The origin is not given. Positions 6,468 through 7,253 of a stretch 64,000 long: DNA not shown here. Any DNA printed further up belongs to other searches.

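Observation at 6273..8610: AT-rich islet encoding an XRE-HTH protein plus a long, internally duplicated HNH nuclease: candidate uncharacterised two-gene defence or addiction module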

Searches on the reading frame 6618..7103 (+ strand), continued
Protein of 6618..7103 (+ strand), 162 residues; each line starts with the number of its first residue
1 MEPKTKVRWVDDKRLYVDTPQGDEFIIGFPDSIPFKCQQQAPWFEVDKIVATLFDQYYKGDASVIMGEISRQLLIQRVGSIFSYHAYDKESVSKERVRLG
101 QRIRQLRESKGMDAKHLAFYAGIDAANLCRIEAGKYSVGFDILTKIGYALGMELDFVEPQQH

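Call 67: search_protein_families(library=pfam, proteins=[L142:901-1866:+, L148:2909-4378:+, L151:1940-3340:+, L161:4062-4724:+, L154:3964-5118:+], max_evalue=0.01)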
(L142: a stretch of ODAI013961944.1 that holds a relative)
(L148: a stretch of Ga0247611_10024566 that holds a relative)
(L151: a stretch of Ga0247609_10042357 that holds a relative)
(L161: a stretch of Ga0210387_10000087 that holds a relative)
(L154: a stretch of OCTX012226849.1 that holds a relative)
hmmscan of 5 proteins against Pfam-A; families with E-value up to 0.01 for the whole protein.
L142:901-1866:+ (322 aa): 1 family
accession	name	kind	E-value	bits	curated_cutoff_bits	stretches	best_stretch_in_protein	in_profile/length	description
PF25165.1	DUF7828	-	0.00061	19.9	25.7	1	8-54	7-53/87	Domain of unknown function (DUF7828)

L148:2909-4378:+ (490 aa): 2 families
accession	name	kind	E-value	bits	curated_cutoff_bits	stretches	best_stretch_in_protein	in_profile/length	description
PF25164.1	CoiA_N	-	2.2e-07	30.7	26.3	1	26-59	16-48/50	Competence protein CoiA, N-terminal domain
PF25165.1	DUF7828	-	1.9e-05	24.7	25.7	1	2-56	2-56/87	Domain of unknown function (DUF7828)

L151:1940-3340:+ (467 aa): 2 families
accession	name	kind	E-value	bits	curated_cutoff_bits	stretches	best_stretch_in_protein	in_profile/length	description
PF25164.1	CoiA_N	-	1.7e-07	31.1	26.3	1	27-59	17-48/50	Competence protein CoiA, N-terminal domain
PF25165.1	DUF7828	-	2.1e-05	24.5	25.7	1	2-56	2-56/87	Domain of unknown function (DUF7828)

L161:4062-4724:+ (221 aa): 1 family
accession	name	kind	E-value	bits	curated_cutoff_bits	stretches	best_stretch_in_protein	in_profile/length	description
PF01223.29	Endonuclease_NS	-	4.1e-30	105.5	23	1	34-207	13-206/223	DNA/RNA non-specific endonuclease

L154:3964-5118:+ (385 aa): 2 families
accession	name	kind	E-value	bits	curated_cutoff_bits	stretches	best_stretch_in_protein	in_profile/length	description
PF25164.1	CoiA_N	-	0.0001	22.2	26.3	1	33-65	17-48/50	Competence protein CoiA, N-terminal domain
PF25165.1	DUF7828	-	0.0022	18.1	25.7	1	11-63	5-57/87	Domain of unknown function (DUF7828)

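Call 114: search_protein_families(library=padloc, proteins=[L142:901-1866:+, L148:2909-4378:+, L015:6482-7492:+, L161:4062-4724:+], max_evalue=0.001)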
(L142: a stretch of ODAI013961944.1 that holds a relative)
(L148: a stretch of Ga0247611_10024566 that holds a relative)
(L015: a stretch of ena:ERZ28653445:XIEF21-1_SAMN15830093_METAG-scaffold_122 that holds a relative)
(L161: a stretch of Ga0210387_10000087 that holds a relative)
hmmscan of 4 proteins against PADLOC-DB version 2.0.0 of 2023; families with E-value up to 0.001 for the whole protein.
L142:901-1866:+ (322 aa): 0 families

L148:2909-4378:+ (490 aa): 0 families

L015:6482-7492:+ (337 aa): 0 families

L161:4062-4724:+ (221 aa): 0 families
